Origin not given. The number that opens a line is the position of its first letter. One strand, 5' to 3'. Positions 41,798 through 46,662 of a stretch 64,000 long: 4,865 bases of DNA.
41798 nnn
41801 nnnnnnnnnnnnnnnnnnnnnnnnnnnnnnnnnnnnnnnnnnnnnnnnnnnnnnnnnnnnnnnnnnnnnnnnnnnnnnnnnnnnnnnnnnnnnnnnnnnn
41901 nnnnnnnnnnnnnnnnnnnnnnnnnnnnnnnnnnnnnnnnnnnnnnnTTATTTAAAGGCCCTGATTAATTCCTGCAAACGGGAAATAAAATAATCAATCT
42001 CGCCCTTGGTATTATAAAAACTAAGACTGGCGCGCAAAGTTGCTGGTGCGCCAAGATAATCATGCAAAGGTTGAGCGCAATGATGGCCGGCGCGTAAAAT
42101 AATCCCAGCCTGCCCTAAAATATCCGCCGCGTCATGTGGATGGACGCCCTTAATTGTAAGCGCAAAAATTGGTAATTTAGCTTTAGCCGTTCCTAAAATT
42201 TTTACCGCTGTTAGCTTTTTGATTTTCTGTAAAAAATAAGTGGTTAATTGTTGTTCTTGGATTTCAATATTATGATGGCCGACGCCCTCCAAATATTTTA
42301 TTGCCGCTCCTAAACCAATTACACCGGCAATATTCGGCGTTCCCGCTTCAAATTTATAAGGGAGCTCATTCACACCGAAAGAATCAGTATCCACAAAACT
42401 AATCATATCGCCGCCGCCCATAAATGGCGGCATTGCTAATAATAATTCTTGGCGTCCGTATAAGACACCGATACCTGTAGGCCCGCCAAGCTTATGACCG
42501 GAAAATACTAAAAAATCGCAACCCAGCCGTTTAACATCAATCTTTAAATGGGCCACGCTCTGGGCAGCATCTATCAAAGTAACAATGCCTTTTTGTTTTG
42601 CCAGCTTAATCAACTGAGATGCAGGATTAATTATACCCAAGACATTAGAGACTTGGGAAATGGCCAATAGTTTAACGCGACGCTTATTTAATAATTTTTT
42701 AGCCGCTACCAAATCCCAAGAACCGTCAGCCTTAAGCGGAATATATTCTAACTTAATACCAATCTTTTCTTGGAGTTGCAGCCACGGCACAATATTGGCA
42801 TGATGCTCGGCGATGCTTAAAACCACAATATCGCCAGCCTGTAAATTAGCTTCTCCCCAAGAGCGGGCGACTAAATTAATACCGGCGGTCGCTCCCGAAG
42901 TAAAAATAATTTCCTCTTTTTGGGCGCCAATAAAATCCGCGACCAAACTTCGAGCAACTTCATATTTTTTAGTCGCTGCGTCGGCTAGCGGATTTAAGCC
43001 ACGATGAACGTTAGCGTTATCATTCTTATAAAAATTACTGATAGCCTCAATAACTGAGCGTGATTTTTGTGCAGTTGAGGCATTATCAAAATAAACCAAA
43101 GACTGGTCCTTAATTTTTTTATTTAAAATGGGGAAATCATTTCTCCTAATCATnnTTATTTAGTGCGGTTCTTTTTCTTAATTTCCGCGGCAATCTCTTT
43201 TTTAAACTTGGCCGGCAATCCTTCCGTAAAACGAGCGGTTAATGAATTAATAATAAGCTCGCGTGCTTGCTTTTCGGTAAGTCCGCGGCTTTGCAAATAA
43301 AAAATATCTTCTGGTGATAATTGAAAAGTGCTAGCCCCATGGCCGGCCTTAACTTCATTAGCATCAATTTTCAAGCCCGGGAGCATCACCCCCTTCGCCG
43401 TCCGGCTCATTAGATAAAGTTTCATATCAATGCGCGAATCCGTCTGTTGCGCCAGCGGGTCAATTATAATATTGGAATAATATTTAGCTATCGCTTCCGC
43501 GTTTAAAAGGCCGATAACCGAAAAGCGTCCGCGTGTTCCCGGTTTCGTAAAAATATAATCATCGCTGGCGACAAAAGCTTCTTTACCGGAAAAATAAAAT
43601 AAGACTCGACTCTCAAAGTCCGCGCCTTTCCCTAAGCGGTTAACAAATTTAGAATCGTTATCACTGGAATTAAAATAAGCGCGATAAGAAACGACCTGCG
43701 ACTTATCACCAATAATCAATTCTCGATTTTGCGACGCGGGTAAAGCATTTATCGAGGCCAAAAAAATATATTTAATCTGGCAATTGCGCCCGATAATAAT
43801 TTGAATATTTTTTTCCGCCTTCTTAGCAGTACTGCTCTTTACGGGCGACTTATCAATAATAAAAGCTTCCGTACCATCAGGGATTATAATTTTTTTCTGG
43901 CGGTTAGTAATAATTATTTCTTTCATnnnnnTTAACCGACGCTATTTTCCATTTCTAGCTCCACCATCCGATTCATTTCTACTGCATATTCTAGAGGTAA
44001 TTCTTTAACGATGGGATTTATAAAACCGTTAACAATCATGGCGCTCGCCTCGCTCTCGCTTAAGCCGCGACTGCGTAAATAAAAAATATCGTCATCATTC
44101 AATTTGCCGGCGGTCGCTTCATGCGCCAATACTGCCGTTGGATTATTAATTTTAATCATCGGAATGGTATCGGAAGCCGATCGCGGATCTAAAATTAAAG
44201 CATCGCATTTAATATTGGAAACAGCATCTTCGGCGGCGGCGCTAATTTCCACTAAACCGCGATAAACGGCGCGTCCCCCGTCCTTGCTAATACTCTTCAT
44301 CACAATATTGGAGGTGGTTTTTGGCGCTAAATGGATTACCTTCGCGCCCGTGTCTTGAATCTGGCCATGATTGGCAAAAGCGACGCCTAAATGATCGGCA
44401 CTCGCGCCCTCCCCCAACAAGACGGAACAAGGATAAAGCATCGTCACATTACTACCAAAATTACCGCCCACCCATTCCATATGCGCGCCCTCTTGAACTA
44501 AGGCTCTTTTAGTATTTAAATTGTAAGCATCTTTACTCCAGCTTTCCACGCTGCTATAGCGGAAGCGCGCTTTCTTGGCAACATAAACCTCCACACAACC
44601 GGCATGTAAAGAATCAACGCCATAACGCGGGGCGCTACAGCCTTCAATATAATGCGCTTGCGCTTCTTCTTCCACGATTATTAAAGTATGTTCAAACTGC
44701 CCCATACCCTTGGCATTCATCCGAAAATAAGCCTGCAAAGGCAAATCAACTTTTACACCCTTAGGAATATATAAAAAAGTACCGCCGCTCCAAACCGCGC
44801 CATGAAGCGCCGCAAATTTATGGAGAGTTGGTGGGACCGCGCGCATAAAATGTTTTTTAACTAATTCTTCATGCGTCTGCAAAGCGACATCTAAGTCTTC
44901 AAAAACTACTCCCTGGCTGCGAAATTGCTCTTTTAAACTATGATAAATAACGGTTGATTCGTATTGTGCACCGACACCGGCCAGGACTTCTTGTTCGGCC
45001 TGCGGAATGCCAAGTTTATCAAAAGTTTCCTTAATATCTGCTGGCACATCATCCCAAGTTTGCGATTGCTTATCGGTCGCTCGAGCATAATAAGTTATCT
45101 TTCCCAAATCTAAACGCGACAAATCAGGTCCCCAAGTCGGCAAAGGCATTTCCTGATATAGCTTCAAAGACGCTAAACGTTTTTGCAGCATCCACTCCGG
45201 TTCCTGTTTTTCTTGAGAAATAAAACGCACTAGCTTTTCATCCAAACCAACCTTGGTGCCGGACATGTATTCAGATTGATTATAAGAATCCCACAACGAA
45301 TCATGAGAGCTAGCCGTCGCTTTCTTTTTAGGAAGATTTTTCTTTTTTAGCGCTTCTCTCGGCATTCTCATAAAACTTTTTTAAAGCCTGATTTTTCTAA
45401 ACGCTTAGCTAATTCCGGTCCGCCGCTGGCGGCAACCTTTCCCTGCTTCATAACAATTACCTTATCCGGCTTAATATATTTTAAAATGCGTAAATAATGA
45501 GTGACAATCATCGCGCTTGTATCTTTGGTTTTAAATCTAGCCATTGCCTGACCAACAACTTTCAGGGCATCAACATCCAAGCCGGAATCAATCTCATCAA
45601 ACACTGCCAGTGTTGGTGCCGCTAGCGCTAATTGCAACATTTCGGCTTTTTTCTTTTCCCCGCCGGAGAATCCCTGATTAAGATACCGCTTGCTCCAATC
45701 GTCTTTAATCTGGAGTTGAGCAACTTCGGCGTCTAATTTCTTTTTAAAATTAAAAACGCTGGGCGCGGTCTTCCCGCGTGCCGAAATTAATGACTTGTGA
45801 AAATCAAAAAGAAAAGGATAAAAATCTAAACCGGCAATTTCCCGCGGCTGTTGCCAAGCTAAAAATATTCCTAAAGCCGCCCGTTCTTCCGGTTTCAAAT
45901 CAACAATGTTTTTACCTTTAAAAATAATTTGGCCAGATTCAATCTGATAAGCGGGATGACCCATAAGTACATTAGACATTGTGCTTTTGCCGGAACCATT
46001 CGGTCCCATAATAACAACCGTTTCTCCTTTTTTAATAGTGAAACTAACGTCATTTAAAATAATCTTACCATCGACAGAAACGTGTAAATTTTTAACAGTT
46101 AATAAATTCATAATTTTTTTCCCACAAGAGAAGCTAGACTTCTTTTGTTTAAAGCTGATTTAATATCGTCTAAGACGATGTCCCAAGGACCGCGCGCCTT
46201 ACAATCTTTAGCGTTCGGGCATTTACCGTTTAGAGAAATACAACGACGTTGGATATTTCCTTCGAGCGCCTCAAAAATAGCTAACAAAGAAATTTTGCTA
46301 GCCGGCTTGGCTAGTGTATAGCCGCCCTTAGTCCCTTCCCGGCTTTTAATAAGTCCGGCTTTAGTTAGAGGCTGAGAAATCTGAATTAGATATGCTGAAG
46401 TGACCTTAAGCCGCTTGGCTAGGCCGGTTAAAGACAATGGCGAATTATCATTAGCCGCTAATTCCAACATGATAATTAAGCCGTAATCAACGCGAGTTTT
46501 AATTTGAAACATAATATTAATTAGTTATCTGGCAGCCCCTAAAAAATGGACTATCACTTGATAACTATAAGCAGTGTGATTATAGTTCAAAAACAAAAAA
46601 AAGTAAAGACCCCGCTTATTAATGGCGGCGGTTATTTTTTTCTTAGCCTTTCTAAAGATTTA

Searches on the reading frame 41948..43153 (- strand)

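Call 6: search_protein_families(library=pfam, proteins=[window:41948-43153:-])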
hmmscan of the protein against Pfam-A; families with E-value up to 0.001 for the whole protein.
window:41948-43153:- (401 aa): 2 families
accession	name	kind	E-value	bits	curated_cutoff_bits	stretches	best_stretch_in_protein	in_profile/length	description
PF00266.25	Aminotran_5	-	1e-135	453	21.5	1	20-389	1-371/371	Aminotransferase class-V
PF00155.27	Aminotran_1_2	-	2.7e-08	33.8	19.7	1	66-197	46-187/361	Aminotransferase class I and II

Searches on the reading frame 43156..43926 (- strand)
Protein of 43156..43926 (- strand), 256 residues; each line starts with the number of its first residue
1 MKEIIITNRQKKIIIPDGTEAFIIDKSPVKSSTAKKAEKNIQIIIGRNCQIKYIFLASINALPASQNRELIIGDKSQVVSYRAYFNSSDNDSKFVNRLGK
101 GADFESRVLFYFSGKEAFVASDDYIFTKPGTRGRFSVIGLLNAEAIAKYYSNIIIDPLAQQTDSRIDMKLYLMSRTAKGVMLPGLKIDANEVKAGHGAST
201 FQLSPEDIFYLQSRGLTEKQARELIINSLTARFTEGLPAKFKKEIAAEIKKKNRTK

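Call 6: search_protein_families(library=pfam, proteins=[window:43156-43926:-])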
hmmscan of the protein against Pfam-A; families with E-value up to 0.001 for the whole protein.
window:43156-43926:- (256 aa): 1 family
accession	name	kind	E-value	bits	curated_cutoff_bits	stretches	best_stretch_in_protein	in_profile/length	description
PF01458.23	SUFBD_core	-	9.3e-31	107.5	27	1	12-227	15-230/232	SUF system FeS cluster assembly, SufBD core domain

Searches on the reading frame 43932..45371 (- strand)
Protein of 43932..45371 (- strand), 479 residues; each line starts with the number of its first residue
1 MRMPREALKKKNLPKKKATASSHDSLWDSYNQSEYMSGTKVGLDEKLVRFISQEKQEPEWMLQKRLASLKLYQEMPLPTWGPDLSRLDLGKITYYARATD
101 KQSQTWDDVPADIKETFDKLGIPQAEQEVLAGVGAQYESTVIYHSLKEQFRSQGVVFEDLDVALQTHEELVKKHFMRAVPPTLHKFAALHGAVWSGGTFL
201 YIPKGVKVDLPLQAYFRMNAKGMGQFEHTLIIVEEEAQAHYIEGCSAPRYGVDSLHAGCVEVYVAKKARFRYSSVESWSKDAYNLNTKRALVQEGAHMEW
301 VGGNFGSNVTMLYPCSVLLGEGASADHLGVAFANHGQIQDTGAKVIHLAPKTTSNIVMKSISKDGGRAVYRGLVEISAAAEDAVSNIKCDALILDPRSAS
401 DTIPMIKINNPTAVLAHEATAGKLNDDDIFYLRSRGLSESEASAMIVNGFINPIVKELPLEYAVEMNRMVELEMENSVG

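Call 6: search_protein_families(library=pfam, proteins=[window:43932-45371:-])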
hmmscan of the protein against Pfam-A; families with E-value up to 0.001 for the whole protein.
window:43932-45371:- (479 aa): 2 families
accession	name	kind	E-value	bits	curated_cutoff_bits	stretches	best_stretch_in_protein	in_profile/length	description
PF01458.23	SUFBD_core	-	1.1e-81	274.2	27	1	216-450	1-232/232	SUF system FeS cluster assembly, SufBD core domain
PF19295.5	SufBD_N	-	1.8e-08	34.7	23.5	1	145-213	103-171/172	SufBD protein N-terminal region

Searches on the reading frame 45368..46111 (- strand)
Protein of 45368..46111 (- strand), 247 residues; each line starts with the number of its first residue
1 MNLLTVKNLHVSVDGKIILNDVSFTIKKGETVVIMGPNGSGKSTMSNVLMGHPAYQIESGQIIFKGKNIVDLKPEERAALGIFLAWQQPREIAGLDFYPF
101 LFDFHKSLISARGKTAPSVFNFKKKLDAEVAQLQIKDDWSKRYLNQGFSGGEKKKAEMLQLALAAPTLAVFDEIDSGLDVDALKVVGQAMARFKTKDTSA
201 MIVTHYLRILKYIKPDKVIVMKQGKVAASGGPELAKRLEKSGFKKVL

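Call 6: search_protein_families(library=pfam, proteins=[window:45368-46111:-])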
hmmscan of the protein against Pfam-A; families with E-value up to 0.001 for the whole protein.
window:45368-46111:- (247 aa): 5 families
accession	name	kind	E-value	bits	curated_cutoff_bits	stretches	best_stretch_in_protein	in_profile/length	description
PF00005.33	ABC_tran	-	1.8e-19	71.1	25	1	19-173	1-134/137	ABC transporter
PF02463.25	SMC_N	-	7.4e-08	32.5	40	0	147-213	136-205/220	RecF/RecN/SMC N terminal domain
PF13304.12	AAA_21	-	7.8e-06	26.6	27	0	148-205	238-298/304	AAA domain, putative AbiEii toxin, Type IV TA system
PF13555.12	AAA_29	-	0.00053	20.1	27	0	22-45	15-38/61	P-loop containing region of AAA domain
PF03193.22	RsgA_GTPase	-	0.0006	20.1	30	0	9-56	87-133/174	RsgA GTPase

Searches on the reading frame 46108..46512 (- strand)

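Call 6: search_protein_families(library=pfam, proteins=[window:46108-46512:-])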
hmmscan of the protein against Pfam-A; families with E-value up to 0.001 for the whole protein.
window:46108-46512:- (134 aa): 1 family
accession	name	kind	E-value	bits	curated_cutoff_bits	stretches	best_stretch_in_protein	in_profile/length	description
PF02082.26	Rrf2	-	3e-30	105.5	30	1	4-130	1-130/132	Iron-dependent Transcriptional regulator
